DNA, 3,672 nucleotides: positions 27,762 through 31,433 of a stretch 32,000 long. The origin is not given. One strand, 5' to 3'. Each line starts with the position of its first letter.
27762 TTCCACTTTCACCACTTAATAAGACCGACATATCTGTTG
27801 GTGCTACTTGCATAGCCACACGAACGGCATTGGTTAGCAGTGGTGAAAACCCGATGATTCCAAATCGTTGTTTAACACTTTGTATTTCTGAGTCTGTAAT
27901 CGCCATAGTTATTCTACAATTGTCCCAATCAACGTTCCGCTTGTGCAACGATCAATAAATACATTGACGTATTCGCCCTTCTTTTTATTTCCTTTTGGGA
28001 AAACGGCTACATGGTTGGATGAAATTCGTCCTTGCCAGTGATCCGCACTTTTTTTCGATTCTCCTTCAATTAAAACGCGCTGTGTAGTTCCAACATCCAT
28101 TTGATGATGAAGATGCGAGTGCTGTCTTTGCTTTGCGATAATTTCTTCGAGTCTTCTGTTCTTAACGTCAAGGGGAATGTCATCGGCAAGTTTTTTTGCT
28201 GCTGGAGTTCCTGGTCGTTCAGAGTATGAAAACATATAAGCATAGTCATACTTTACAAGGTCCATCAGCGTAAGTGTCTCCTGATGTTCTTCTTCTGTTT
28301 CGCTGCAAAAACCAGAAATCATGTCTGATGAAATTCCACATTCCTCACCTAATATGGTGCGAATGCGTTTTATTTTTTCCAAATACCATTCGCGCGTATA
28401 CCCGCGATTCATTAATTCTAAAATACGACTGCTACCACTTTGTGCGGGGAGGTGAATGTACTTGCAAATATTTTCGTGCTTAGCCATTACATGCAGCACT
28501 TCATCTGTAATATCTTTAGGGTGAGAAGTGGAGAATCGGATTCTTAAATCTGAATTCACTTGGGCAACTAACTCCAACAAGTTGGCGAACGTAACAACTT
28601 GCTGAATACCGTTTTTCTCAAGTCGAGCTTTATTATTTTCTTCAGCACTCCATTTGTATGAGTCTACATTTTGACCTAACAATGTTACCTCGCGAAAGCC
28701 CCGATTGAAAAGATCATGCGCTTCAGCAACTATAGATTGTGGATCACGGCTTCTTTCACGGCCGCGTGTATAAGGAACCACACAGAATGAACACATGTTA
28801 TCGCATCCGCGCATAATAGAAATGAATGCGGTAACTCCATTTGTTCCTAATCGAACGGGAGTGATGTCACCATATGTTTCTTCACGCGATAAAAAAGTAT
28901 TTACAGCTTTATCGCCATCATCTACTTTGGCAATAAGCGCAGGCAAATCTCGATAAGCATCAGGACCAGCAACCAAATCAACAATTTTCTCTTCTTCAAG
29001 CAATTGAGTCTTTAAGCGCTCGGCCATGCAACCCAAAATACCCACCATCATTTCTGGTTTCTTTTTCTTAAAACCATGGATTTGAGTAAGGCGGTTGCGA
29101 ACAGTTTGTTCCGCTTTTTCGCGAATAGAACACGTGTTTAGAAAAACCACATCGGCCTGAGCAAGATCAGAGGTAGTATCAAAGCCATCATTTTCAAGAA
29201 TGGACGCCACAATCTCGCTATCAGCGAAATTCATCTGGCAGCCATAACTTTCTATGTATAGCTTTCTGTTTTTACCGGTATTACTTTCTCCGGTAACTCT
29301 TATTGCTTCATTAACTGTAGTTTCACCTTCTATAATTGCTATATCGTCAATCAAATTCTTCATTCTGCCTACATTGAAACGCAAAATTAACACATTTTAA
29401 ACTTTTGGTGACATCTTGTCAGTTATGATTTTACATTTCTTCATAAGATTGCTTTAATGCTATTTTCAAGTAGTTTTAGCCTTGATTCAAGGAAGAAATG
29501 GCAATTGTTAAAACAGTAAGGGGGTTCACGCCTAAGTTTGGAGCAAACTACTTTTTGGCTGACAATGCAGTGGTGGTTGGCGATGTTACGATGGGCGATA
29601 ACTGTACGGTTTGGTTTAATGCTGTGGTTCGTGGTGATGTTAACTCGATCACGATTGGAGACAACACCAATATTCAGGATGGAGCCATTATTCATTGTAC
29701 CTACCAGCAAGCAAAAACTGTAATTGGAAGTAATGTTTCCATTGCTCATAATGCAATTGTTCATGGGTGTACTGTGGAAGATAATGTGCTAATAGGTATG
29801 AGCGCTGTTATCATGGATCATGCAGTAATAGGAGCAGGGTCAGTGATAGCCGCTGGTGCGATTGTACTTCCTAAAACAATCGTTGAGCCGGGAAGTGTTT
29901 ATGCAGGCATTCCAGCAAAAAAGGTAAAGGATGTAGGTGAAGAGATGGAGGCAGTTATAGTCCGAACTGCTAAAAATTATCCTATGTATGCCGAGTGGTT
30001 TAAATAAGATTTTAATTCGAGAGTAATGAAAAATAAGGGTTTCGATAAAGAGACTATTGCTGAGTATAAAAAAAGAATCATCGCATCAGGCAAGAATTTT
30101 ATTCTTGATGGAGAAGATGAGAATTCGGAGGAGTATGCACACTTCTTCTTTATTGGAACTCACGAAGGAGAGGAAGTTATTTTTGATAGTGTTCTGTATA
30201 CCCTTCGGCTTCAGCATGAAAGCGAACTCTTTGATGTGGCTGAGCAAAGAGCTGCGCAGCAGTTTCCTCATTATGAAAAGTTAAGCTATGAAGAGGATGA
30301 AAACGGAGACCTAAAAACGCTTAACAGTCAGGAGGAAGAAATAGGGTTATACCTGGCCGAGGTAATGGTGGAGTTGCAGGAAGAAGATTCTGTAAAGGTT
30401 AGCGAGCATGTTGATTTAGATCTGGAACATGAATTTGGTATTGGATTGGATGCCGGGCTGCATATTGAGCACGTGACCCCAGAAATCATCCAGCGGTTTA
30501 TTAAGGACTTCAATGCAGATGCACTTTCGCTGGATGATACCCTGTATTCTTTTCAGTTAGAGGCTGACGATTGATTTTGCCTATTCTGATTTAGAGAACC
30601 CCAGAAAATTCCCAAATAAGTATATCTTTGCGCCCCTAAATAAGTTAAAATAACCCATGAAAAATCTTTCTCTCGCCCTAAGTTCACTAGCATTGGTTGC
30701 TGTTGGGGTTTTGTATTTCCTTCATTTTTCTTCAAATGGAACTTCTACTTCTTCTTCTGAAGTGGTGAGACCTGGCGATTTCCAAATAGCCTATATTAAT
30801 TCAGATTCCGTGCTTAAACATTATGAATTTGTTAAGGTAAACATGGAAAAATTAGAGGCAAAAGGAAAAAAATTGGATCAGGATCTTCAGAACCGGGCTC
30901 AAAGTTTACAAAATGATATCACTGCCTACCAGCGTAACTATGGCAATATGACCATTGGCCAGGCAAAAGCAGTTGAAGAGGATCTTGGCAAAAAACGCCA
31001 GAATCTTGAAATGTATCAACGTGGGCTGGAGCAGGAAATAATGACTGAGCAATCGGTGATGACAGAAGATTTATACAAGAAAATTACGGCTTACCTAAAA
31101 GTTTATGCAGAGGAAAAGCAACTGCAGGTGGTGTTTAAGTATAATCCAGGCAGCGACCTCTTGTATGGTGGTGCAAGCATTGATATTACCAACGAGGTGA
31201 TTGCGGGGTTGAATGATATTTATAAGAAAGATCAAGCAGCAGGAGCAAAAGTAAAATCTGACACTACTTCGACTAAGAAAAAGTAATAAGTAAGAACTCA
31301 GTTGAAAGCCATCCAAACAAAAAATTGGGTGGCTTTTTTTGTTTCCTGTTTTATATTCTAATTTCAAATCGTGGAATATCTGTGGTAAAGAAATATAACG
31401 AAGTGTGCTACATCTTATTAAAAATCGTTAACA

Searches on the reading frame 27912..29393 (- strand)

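Call 11: search_protein_families(library=pfam, proteins=[window:27912-29393:-], max_evalue=0.001)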
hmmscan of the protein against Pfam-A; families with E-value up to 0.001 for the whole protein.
window:27912-29393:- (494 aa): 3 families
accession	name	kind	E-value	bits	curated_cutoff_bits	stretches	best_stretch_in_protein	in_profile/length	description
PF00919.26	UPF0004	-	4.2e-30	104.1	27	1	44-143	1-98/98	Uncharacterized protein family UPF0004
PF04055.27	Radical_SAM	-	2.1e-24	87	29.5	1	191-376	1-165/166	Radical SAM superfamily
PF01938.26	TRAM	-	2.7e-11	43.6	21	1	434-493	4-61/61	TRAM domain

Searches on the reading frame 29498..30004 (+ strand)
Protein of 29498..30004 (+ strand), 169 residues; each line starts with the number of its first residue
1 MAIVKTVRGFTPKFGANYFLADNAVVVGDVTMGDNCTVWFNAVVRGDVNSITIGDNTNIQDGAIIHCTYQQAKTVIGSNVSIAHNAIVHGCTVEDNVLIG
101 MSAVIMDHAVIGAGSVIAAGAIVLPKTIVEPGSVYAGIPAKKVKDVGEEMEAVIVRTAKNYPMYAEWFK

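Call 11: search_protein_families(library=pfam, proteins=[window:29498-30004:+], max_evalue=0.001)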
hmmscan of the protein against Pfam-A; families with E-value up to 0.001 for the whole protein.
window:29498-30004:+ (169 aa): 4 families
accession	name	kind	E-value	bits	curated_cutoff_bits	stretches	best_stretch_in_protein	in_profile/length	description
PF00132.30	Hexapep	-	1.2e-21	75.9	27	4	90-123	1-34/36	Bacterial transferase hexapeptide (six repeats)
PF25084.1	LbH_EIF2B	-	7.2e-10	39.3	54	1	50-132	21-102/105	EIF2B subunit epsilon LbH domain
PF21711.3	DCTN5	-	5.2e-07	29.9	40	1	32-161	36-172/182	Dynactin subunit 5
PF14602.12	Hexapep_2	-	0.00078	19.5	27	0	92-123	3-32/34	Hexapeptide repeat of succinyl-transferase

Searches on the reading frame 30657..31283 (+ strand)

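Call 11: search_protein_families(library=pfam, proteins=[window:30657-31283:+], max_evalue=0.001)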
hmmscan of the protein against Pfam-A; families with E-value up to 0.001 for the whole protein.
window:30657-31283:+ (209 aa): 1 family
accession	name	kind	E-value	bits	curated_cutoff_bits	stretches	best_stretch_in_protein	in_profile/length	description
PF03938.19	OmpH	-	2.5e-24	86.5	32.4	1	44-185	2-141/141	Outer membrane protein (OmpH-like)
